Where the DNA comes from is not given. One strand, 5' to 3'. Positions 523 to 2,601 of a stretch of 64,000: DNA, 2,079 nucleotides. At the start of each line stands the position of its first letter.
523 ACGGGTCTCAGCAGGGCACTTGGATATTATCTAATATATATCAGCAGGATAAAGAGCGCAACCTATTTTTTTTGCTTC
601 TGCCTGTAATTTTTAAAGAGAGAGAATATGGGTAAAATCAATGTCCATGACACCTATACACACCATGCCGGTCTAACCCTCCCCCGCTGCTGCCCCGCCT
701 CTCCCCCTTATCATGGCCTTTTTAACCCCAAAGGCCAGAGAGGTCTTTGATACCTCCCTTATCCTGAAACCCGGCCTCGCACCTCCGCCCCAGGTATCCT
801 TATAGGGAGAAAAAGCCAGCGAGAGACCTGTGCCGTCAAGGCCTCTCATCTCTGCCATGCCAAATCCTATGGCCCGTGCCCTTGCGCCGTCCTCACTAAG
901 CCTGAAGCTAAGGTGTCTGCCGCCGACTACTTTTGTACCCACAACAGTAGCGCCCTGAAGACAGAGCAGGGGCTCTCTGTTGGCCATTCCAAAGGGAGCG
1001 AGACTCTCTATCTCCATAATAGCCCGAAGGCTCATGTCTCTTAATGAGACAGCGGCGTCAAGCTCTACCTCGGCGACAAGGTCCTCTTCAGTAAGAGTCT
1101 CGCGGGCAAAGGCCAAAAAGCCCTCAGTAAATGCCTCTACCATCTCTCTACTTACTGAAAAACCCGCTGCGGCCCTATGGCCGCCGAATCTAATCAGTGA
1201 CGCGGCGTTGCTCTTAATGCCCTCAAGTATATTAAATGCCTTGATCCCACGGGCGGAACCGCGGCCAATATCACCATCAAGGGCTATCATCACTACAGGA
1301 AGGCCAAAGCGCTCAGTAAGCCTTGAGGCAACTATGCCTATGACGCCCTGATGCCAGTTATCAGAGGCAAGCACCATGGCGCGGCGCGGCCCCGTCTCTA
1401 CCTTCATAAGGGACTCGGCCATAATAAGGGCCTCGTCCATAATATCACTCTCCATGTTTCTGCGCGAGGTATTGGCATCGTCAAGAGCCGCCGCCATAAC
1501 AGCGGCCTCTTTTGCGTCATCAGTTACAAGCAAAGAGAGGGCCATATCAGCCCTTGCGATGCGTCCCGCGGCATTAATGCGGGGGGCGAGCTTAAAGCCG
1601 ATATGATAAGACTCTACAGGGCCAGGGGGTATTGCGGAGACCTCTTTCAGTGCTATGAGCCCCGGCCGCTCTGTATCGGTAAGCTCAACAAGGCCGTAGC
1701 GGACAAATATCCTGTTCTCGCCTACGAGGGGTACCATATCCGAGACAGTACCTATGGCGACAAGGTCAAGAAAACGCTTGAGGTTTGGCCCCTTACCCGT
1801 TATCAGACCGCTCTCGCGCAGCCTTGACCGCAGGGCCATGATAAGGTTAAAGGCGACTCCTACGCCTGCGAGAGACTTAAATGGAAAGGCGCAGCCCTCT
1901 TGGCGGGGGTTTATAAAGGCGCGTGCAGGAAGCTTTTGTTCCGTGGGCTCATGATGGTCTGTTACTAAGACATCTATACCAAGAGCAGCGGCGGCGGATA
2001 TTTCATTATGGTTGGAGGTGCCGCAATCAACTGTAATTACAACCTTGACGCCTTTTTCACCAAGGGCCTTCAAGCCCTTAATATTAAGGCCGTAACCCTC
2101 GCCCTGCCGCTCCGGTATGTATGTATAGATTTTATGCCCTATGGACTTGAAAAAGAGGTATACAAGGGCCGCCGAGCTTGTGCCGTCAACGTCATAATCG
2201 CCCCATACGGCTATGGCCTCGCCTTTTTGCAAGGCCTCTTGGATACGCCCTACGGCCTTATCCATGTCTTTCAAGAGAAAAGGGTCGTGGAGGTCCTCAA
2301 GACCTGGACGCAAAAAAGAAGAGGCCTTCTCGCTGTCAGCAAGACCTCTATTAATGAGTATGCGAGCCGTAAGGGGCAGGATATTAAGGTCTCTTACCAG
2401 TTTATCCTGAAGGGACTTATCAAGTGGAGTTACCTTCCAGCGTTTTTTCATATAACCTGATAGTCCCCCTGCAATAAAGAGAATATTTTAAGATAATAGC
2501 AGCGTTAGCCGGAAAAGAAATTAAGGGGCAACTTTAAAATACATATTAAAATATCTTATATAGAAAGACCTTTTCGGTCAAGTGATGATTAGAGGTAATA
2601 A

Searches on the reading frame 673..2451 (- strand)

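Call 31: search_protein_families(library=pfam, proteins=[window:673-2451:-], max_evalue=0.0001)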
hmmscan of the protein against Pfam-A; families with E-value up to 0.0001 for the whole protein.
window:673-2451:- (592 aa): 3 families
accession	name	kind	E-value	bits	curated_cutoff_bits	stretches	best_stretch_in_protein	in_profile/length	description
PF01368.27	DHH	-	7.7e-26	91.3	28.1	1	80-235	2-125/125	DHH family, N-terminal domain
PF17768.7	RecJ_OB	-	7.8e-19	68.2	27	1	464-565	1-106/107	RecJ OB domain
PF02272.25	DHHA1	-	9.1e-12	45.8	25.9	1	360-447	6-98/102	DHHA1 domain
